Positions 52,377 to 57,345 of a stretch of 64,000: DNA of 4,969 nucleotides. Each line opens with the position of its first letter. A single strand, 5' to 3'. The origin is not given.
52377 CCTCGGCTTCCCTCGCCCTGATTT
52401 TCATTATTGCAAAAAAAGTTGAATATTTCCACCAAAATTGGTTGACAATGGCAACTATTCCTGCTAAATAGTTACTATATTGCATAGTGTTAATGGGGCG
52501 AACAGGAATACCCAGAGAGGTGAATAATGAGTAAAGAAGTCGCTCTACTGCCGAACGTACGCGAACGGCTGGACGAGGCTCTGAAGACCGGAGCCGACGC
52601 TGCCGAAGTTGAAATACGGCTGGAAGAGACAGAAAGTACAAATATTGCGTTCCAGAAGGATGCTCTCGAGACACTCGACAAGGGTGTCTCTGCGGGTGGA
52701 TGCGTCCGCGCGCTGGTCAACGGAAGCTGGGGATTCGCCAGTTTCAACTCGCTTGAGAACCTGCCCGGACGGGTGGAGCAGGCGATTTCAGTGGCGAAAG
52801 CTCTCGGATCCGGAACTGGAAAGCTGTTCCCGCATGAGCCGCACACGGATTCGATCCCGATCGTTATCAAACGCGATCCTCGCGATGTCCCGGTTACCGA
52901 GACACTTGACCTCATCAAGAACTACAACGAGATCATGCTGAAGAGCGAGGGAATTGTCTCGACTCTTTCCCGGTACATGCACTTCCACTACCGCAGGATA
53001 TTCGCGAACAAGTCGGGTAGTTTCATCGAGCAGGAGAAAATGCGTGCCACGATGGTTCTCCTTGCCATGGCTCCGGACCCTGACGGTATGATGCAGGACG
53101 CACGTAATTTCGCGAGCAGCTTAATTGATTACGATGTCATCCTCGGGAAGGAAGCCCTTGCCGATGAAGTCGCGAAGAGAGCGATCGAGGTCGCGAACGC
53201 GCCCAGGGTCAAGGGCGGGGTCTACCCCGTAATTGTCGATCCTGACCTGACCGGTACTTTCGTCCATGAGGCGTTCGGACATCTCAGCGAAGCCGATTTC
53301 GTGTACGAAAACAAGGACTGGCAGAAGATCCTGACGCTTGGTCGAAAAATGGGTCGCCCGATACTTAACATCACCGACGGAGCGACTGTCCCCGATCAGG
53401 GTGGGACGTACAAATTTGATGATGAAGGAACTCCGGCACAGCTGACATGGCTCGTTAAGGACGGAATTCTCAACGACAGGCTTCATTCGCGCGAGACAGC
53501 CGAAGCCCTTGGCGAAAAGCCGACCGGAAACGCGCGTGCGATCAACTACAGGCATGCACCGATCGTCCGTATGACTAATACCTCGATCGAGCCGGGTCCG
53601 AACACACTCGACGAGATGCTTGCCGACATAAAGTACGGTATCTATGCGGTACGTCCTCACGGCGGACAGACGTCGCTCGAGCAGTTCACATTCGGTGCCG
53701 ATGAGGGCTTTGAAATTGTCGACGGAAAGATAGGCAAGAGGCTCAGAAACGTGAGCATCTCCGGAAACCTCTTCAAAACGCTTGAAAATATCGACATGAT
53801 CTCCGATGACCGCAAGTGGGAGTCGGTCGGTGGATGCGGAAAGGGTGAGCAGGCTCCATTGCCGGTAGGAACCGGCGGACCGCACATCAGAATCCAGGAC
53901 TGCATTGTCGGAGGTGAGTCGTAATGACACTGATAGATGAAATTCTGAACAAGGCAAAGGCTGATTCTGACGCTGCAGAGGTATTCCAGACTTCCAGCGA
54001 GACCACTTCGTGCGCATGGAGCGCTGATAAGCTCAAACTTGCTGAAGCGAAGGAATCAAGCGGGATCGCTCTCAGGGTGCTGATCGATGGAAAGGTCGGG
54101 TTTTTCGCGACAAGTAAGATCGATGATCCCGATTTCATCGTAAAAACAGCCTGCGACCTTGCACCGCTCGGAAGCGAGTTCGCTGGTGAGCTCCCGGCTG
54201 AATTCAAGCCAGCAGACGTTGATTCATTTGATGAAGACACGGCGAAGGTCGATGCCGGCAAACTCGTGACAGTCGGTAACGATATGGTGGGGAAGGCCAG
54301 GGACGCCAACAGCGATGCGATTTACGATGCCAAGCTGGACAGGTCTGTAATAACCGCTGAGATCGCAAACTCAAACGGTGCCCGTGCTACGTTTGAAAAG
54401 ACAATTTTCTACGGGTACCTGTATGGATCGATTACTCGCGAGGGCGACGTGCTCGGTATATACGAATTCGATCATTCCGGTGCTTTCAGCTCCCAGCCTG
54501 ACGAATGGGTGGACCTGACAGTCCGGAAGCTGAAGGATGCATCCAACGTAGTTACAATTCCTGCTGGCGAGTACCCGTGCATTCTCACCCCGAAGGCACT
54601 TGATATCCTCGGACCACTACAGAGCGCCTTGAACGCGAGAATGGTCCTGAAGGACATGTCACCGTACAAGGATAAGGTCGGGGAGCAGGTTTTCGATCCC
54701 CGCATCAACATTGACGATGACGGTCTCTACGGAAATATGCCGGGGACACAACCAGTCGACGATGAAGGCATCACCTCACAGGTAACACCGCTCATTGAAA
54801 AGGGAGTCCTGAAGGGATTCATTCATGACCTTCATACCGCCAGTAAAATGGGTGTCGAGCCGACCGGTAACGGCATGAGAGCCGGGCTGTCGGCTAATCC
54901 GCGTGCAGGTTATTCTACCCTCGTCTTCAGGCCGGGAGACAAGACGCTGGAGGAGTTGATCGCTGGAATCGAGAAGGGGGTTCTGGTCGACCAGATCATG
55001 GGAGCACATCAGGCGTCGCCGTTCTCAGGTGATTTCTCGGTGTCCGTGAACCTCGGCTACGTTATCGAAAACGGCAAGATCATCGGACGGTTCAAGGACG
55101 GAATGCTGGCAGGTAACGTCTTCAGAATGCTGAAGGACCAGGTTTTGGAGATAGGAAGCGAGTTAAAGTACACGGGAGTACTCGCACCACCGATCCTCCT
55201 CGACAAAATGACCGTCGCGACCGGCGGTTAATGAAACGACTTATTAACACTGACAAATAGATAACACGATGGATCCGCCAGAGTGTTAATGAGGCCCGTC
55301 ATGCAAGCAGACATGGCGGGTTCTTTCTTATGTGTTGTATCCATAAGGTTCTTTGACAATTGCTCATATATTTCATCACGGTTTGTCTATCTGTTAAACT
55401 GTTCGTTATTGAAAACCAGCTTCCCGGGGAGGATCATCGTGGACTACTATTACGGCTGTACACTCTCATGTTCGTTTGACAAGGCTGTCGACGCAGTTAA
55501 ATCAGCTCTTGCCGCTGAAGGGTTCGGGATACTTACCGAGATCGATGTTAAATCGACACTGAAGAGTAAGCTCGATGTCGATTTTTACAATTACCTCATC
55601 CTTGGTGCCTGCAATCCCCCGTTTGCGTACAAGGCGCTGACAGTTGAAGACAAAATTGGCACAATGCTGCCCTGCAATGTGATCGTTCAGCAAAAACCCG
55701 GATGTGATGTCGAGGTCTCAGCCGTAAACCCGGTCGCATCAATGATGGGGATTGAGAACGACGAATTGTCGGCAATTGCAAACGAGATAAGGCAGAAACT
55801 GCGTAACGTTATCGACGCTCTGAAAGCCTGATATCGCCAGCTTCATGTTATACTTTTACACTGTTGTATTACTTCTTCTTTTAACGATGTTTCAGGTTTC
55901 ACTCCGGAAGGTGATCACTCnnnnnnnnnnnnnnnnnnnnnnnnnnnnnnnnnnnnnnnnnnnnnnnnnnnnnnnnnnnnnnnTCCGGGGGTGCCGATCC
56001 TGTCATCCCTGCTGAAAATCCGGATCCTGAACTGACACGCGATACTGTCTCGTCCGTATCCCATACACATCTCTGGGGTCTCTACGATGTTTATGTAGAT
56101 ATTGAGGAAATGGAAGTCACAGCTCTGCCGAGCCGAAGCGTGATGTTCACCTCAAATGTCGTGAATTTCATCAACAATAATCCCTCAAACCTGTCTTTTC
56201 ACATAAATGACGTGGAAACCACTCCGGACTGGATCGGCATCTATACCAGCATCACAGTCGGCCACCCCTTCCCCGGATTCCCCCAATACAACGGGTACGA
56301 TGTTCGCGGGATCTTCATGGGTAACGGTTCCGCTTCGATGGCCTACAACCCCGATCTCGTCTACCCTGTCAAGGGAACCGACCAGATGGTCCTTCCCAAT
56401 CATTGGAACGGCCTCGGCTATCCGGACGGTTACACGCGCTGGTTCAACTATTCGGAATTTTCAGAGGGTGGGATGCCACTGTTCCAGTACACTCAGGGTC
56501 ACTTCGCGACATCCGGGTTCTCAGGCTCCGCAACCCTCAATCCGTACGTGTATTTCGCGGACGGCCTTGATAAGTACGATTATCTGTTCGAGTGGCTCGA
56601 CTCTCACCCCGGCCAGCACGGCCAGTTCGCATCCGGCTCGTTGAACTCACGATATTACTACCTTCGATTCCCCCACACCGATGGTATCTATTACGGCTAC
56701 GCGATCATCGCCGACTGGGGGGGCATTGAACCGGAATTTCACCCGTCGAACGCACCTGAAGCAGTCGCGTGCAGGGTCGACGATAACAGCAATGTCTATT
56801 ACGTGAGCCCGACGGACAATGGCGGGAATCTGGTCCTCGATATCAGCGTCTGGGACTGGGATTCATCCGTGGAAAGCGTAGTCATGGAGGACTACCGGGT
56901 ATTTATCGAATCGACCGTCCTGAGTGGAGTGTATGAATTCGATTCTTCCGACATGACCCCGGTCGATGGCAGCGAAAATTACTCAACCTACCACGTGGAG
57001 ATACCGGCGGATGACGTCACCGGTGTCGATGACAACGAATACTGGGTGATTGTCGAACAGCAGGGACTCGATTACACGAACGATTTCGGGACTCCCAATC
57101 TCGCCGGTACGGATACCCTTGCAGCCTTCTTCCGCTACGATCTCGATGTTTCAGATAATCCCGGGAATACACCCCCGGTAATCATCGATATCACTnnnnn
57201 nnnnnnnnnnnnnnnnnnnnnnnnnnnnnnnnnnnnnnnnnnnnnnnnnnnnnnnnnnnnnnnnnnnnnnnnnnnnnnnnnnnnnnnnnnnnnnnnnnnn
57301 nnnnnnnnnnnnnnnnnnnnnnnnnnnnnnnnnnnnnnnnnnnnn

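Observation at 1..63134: Seven paralogous lipoproteins share an unassigned ~350-aa N-terminal module with interchangeable C-terminal domains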

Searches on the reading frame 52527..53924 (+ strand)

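Call 16: search_protein_families(library=pfam, proteins=[window:52527-53924:+], max_evalue=0.001)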
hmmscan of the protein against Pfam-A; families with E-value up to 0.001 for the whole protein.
window:52527-53924:+ (465 aa): 3 families
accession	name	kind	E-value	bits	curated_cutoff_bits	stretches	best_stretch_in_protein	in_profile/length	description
PF19289.4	PmbA_TldD_3rd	-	9.1e-59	198.7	22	1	231-463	2-220/220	PmbA/TldA metallopeptidase C-terminal domain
PF01523.21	PmbA_TldD_1st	-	2.8e-13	50.2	20.9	1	28-90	1-65/65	PmbA/TldA metallopeptidase domain 1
PF19290.4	PmbA_TldD_2nd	-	3.4e-07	31.1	20.9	1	117-220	2-106/109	PmbA/TldA metallopeptidase central domain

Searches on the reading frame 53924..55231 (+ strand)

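Call 16: search_protein_families(library=pfam, proteins=[window:53924-55231:+], max_evalue=0.001)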
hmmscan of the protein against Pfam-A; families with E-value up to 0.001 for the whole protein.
window:53924-55231:+ (435 aa): 2 families
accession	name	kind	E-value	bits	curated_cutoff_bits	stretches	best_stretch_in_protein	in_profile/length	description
PF19289.4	PmbA_TldD_3rd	-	5.3e-66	222.4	22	1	215-432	2-219/220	PmbA/TldA metallopeptidase C-terminal domain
PF01523.21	PmbA_TldD_1st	-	6.6e-10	39.4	20.9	1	18-80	1-65/65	PmbA/TldA metallopeptidase domain 1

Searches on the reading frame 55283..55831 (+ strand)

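Call 16: search_protein_families(library=pfam, proteins=[window:55283-55831:+], max_evalue=0.001)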
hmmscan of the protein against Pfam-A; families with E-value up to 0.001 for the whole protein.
window:55283-55831:+ (182 aa): 1 family
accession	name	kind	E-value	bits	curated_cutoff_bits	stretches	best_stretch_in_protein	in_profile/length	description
PF03625.19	DUF302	-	1.2e-21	76.8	23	1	87-150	1-63/63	Domain of unknown function DUF302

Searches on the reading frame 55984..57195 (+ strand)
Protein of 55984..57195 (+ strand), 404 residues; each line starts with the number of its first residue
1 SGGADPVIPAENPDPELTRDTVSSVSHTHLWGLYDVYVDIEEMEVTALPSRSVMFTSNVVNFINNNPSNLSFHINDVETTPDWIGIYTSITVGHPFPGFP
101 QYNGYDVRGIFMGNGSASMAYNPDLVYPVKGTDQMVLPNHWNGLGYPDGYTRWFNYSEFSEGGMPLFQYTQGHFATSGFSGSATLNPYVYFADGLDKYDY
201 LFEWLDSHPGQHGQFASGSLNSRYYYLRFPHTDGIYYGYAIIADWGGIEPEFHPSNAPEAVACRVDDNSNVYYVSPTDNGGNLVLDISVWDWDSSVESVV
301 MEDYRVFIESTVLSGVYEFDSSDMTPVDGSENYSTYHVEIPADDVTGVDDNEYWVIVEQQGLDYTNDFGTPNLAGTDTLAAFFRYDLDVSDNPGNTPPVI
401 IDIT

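Call 39: predict_structure(alignment_id=A5)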
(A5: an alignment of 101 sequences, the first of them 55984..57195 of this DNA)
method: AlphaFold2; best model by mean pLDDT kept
length: 404 residues; sequences in the alignment: 101
mean_pLDDT: 86.9   pTM: 0.84
mean pLDDT of the five models: 86.9, 86.4, 85.7, 85.3, 83.6
residues with pLDDT >= 90: 292; 70-90: 51; 50-70: 20; < 50: 41
segments of 3 or more residues with pLDDT < 50: 1-9, 15-34, 47-53, 402-404
pLDDT, mean of each block of 10 residues (from residue 1): 42 46 34 53 58 64 88 94 96 94 96 98 97 93 90 96 90 93 98 97 97 97 97 93 92 93 97 97 98 85 96 98 96 97 98 97 89 95 97 69 47
secondary structure, 60 per line:
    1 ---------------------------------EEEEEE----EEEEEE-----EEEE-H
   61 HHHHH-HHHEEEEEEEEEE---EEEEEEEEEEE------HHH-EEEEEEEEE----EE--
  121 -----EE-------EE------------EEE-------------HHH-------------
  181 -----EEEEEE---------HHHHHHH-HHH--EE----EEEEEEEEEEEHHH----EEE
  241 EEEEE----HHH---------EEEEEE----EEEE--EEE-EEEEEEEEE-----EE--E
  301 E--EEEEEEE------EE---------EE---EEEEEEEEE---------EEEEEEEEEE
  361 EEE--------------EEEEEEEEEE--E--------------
elements in order: E34-39 E44-49 E55-58 H60-65 E70-79 E83-93 E104-112 E149-151 E186-191 H201-207 E220-230 E238-245 E262-267 E272-275 E278-280 E282-290 E304-310 E333-341 E351-363 E378-387
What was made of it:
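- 55921..58875 (+): g6: family member of 984 aa and the paralogue that was modelled. Signal peptide and lipobox Cys21 at 55921-55983. Tether at 55984-56070. Conserved N-domain at 56071-56760. Ig-like domain at 56761-57159. Linker domain and SBBP propeller at 57160-58872. AF2 model pLDDT 86.9, pTM 0.84 (call 39).
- AF2 gives pLDDT 87, with the tether below 50 and the loop region 113-185 at 90-98 (call 39).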

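Call 41: fold_search(model_id=the predicted structure, library=pdb)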
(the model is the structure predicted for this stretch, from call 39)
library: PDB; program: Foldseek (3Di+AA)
matches with E <= 10: 906; with E <= 0.001: 0
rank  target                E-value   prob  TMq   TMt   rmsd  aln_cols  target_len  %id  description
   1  7usy_J                6.7e-03  0.11  0.11  0.12  24.6       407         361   10  Structure of C. elegans TMC-1 complex with ARRD-6 (released 2022-10-19)
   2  7kgz_A                7.5e-03  0.66  0.19  0.13  17.7       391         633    9  FMN-binding beta-glucuronidase from Roseburia hominis (released 2021-11-10)
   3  7kgz_B                1.6e-02  0.44  0.17  0.12  18.0       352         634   10  FMN-binding beta-glucuronidase from Roseburia hominis (released 2021-11-10)
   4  5lkh_A                1.6e-02  0.11  0.12  0.07  26.5       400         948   10  Cryo-EM structure of the Tc toxin TcdA1 in its pore state (obtained by flexible fitting) (released 2016-08-31)
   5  3rsj_A                1.6e-02  0.08  0.11  0.11  21.6       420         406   11  Structure of HCRF in complex with Ganglioside GD1a (released 2011-08-17)
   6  1nug_B                2.5e-02  0.54  0.18  0.12  20.2       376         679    6  Role of Calcium Ions in the Activation and Activity of the Transglutaminase 3 Enzyme (2 calciums, 1 Mg, inactive form) (released 2003-04-22)
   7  8zyu_B                2.5e-02  0.08  0.13  0.14  24.4       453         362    9  Cryo-EM structure of neurotensin receptor 1 in complex with beta-arrestin1 and SBI-553 (complex 1) (released 2025-04-16)
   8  8oxv_A                2.9e-02  0.63  0.20  0.13  19.3       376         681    5  Transglutaminase 3 zymogen in complex with DH patient-derived Fab DH63-B02 (released 2023-10-18)
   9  7op6_B                3.1e-02  0.20  0.18  0.10  18.9       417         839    9  Bacteroides thetaiotaomicron mannosidase GH2 with beta-manno-configured cyclophellitol aziridine (released 2022-05-18)
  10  6qyc_C                3.4e-02  0.72  0.16  0.12   9.6       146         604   13  Crystal structure of MtrC from Shewanella baltica OS185 (released 2020-04-22)
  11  2je8_B                3.4e-02  0.25  0.19  0.11  18.6       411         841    9  Structure of a beta-mannosidase from Bacteroides thetaiotaomicron (released 2007-02-06)
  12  6qyc_B                3.6e-02  0.66  0.17  0.12   9.5       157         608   15  Crystal structure of MtrC from Shewanella baltica OS185 (released 2020-04-22)
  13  1l9m_A                4.0e-02  0.60  0.19  0.12  16.9       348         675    6  Three-dimensional structure of the human transglutaminase 3 enzyme: binding of calcium ions change structure for activ (released 2002-05-29)
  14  5m59_E                4.2e-02  0.69  0.15  0.04   8.1       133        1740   12  Crystal structure of Chaetomium thermophilum Brr2 helicase core in complex with Prp8 Jab1 domain (released 2016-12-21)
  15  5kwy_C                4.7e-02  0.57  0.15  0.36  10.9       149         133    9  Structure of human NPC1 middle lumenal domain bound to NPC2 (released 2016-08-24)
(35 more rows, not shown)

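Call 44: fold_search(model_id=the predicted structure, library=viral)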
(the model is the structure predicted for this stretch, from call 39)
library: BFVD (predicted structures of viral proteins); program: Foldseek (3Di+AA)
matches with E <= 10: 310; with E <= 0.001: 0
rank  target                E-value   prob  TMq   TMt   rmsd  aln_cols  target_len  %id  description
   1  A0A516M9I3            1.2e-02  0.21  0.15  0.19  17.2       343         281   12  (no name in the UniProt tables at hand)
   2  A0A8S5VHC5            1.7e-02  0.35  0.17  0.09  25.0       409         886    8  Uncharacterized protein [Myoviridae sp. ctkfK18]
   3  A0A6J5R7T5            1.8e-02  0.13  0.13  0.08  44.8       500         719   10  Fibronectin type III [uncultured Caudovirales phage]
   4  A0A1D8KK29            3.0e-02  0.08  0.13  0.10  52.3       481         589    8  Virion structural protein [Synechococcus phage S-CAM3]
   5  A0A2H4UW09            4.8e-02  0.06  0.08  0.08  28.9       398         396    8  Uncharacterized protein [Bodo saltans virus]
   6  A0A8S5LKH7            5.9e-02  0.80  0.16  0.36  11.1       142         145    9  Uncharacterized protein [Siphoviridae sp. ctnhN1]
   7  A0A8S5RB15            7.3e-02  0.77  0.16  0.38   8.9       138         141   12  PhoD-like phosphatase, N-terminal domain [virus sp. ctQSn51]
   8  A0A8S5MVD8            8.2e-02  0.25  0.18  0.16  17.6       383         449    9  Uncharacterized protein [Myoviridae sp. ctxZR60]
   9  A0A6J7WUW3            8.6e-02  0.09  0.14  0.07  25.6       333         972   10  Fibronectin type-III domain-containing protein [uncultured Caudovirales phage]
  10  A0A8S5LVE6            9.1e-02  0.10  0.16  0.13  36.4       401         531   10  Uncharacterized protein [Siphoviridae sp. ctMsr1]
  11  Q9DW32                9.1e-02  0.09  0.12  0.16  21.7       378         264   10  Pr160 [Rat cytomegalovirus (strain Maastricht)]
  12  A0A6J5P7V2            1.0e-01  0.11  0.11  0.18  19.1       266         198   10  Uncharacterized protein [uncultured Caudovirales phage]
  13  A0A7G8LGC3            1.1e-01  0.51  0.16  0.29   7.6       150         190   17  Uncharacterized protein [Gordonia phage Ohgeesy]
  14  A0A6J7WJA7            1.6e-01  0.30  0.16  0.12  12.5       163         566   12  Uncharacterized protein [uncultured Caudovirales phage]
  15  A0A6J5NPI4            1.7e-01  0.03  0.10  0.12  18.8       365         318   10  Uncharacterized protein [uncultured Caudovirales phage]
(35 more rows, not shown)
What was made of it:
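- On Any solved structure: BFVD gave nothing either (call 44).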

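Call 55: search_solved_structures(query=A5, max_evalue=10)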
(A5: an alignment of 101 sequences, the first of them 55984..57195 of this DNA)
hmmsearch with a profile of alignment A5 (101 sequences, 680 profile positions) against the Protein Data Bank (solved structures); distinct sequences matched with E-value up to 10: 7.
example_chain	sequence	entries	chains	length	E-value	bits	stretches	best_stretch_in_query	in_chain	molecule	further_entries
4jgu_A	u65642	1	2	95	3.1e-06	29.5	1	418-515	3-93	ColH protein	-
4u6t_A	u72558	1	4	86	8.4e-06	28.1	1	441-515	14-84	ColH protein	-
4u7k_A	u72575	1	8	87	8.4e-06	28.1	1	441-515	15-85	ColH protein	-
4aqo_A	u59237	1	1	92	0.00018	23.7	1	424-515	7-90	COLLAGENASE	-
4jrw_A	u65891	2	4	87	0.00041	22.5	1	436-515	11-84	Collagenase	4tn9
2y72_A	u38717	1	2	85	0.00065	21.9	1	439-515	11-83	COLLAGENASE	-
4l9d_A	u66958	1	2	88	0.085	14.9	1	445-515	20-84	Protease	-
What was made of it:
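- Closest known: Multi-domain secreted peptidases and carbohydrate-active enzymes. Same: The PKD region matches the ColH collagenase PKD domain (call 55).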
